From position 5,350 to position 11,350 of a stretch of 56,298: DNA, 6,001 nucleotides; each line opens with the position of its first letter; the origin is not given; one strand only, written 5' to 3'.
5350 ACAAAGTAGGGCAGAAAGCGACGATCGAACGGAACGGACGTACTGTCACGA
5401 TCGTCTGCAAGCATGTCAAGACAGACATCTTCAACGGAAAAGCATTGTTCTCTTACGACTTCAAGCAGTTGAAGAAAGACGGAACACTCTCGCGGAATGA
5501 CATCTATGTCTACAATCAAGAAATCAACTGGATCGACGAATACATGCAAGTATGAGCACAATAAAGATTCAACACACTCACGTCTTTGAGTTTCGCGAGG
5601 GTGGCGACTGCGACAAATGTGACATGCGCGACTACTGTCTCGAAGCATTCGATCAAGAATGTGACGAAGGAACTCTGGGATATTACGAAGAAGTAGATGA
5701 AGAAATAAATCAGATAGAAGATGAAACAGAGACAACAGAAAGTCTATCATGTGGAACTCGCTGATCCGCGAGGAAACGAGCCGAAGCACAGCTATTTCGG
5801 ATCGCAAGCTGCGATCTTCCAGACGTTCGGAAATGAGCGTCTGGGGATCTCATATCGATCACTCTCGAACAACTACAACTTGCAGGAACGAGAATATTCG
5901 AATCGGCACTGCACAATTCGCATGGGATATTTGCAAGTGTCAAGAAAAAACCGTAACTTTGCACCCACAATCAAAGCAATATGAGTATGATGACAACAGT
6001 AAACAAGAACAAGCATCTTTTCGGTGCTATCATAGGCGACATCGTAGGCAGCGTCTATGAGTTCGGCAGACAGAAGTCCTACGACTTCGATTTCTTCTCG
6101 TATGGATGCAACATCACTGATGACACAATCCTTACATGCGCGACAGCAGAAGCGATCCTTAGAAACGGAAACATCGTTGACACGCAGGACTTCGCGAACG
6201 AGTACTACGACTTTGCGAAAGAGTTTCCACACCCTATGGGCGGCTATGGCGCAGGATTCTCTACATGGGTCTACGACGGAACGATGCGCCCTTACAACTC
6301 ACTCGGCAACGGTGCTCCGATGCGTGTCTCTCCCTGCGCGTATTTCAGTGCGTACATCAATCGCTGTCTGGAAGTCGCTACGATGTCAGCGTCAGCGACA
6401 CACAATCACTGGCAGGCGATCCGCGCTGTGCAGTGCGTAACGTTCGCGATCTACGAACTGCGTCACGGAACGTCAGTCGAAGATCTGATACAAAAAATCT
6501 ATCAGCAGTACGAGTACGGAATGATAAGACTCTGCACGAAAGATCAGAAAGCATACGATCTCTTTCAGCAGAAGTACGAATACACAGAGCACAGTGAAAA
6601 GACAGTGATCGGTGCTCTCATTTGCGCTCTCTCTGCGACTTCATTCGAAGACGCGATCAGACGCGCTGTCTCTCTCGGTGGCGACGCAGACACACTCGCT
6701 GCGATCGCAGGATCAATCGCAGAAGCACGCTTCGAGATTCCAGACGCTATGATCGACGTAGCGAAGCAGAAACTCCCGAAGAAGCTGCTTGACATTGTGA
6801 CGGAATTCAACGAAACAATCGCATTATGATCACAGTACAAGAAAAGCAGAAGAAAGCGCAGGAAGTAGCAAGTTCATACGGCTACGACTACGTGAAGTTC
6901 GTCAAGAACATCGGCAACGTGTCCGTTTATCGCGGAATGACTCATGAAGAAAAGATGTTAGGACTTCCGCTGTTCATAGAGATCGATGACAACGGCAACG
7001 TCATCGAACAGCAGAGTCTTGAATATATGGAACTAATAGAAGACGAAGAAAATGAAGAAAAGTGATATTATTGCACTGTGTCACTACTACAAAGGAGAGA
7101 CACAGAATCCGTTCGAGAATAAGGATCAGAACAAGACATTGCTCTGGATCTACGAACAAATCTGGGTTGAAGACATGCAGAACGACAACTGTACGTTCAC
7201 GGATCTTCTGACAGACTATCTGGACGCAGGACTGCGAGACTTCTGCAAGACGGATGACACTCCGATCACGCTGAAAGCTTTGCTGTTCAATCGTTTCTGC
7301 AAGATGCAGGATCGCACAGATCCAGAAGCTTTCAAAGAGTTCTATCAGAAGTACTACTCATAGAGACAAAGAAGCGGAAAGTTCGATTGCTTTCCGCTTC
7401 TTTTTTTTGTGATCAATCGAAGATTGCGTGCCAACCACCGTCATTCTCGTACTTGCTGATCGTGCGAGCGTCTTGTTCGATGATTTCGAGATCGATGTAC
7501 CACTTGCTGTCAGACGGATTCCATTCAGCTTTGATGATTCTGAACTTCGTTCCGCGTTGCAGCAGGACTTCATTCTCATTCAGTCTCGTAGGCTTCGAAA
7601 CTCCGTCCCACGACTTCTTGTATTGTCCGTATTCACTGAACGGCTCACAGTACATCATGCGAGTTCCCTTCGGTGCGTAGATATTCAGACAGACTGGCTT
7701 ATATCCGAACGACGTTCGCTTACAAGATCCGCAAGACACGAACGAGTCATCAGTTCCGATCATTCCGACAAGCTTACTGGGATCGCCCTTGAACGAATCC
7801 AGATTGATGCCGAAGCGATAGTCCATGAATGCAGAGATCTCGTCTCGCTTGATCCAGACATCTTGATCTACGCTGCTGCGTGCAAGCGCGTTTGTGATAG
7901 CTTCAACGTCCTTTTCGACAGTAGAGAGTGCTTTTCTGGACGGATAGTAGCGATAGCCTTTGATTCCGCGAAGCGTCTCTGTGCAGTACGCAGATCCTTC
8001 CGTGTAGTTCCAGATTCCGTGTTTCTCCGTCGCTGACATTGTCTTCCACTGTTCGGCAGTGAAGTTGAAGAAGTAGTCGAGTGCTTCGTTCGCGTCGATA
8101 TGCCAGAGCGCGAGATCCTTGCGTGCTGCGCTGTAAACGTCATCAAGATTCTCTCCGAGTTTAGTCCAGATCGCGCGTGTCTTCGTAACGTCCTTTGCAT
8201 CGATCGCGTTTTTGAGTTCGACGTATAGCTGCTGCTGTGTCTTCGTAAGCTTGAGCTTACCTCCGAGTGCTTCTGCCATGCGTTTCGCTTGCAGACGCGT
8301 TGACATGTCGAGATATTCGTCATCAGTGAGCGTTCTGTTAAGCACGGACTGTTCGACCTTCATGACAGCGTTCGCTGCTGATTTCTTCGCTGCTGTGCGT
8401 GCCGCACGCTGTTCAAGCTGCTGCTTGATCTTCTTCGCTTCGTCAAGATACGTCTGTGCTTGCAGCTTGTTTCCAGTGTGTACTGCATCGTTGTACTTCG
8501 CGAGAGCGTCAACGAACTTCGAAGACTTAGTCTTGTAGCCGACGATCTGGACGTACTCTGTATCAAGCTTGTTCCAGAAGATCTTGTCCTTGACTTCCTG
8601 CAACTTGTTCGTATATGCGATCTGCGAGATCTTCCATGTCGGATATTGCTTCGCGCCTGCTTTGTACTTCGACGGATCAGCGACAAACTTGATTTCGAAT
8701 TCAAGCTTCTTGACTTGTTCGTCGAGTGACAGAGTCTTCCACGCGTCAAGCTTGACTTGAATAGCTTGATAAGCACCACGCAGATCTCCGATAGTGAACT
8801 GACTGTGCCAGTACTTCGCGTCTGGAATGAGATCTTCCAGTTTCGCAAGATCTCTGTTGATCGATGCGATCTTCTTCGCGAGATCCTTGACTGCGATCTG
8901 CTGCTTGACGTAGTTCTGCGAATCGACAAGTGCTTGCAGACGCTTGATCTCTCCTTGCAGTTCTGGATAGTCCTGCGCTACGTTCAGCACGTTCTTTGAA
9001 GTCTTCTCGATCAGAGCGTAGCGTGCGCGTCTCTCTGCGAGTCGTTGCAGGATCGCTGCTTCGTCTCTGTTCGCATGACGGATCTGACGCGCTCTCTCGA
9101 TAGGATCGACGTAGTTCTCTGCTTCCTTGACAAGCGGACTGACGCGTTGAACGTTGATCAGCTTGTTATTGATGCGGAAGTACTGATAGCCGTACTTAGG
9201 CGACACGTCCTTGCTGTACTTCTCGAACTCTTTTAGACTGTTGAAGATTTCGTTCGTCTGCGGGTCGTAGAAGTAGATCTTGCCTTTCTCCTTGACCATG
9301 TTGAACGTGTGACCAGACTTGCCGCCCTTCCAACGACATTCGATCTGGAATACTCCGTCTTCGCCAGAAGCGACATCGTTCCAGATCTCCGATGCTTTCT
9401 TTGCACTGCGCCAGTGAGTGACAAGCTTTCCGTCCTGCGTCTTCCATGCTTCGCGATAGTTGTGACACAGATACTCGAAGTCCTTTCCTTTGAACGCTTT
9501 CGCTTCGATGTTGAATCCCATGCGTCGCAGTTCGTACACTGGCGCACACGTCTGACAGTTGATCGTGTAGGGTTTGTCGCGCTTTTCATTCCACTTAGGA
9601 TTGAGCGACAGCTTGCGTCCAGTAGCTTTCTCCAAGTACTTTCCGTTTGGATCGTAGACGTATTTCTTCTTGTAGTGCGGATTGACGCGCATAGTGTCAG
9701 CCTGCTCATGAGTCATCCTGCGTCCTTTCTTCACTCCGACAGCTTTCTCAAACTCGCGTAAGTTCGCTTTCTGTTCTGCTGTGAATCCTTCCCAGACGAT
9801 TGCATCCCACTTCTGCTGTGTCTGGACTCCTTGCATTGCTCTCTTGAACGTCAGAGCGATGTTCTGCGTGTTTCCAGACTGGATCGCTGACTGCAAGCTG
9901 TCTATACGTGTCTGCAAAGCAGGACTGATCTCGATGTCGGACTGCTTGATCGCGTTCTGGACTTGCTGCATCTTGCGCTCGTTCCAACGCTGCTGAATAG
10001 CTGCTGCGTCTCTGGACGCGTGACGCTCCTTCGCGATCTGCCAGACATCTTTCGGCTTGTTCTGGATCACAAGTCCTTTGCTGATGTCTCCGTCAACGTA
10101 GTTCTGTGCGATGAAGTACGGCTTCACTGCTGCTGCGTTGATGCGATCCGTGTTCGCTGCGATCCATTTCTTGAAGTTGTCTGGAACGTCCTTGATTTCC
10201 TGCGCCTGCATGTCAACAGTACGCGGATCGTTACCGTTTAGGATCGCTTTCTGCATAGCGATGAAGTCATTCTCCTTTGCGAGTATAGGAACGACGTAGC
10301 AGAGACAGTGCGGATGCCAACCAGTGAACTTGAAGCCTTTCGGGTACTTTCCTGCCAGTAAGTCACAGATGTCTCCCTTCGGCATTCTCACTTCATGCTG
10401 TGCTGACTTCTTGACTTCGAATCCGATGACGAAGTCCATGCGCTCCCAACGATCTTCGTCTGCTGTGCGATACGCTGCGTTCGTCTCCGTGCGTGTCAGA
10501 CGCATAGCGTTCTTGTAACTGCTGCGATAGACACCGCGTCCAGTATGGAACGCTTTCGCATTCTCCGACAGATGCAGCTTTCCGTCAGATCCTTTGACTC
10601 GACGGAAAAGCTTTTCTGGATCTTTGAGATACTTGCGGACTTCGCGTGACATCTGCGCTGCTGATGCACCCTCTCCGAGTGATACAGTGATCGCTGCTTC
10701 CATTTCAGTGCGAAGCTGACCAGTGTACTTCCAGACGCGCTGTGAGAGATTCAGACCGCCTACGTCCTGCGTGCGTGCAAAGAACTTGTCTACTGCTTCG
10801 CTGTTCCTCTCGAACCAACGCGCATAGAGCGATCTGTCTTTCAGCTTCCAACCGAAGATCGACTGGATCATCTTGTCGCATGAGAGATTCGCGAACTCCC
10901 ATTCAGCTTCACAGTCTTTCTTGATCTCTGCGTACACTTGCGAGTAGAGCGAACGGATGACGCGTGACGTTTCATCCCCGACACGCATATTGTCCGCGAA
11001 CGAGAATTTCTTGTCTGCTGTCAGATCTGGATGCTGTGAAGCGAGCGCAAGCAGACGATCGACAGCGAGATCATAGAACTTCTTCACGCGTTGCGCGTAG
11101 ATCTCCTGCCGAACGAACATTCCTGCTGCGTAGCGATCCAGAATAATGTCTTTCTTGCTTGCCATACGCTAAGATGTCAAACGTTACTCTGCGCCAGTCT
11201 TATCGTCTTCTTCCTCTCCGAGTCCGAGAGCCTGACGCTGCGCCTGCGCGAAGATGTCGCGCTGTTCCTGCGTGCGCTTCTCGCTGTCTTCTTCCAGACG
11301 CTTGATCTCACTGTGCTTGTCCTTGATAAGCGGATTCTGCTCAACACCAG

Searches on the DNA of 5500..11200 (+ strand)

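Call 5: search_dna_similar(query=window:5500-11200:+, collection=phages, mode=near, max_rows=20)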
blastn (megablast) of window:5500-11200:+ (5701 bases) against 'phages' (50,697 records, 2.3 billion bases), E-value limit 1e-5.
No match.
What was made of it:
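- Tried and rejected: Megablast of 5500-11200 against 50,697 phage records found no match (call 5).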
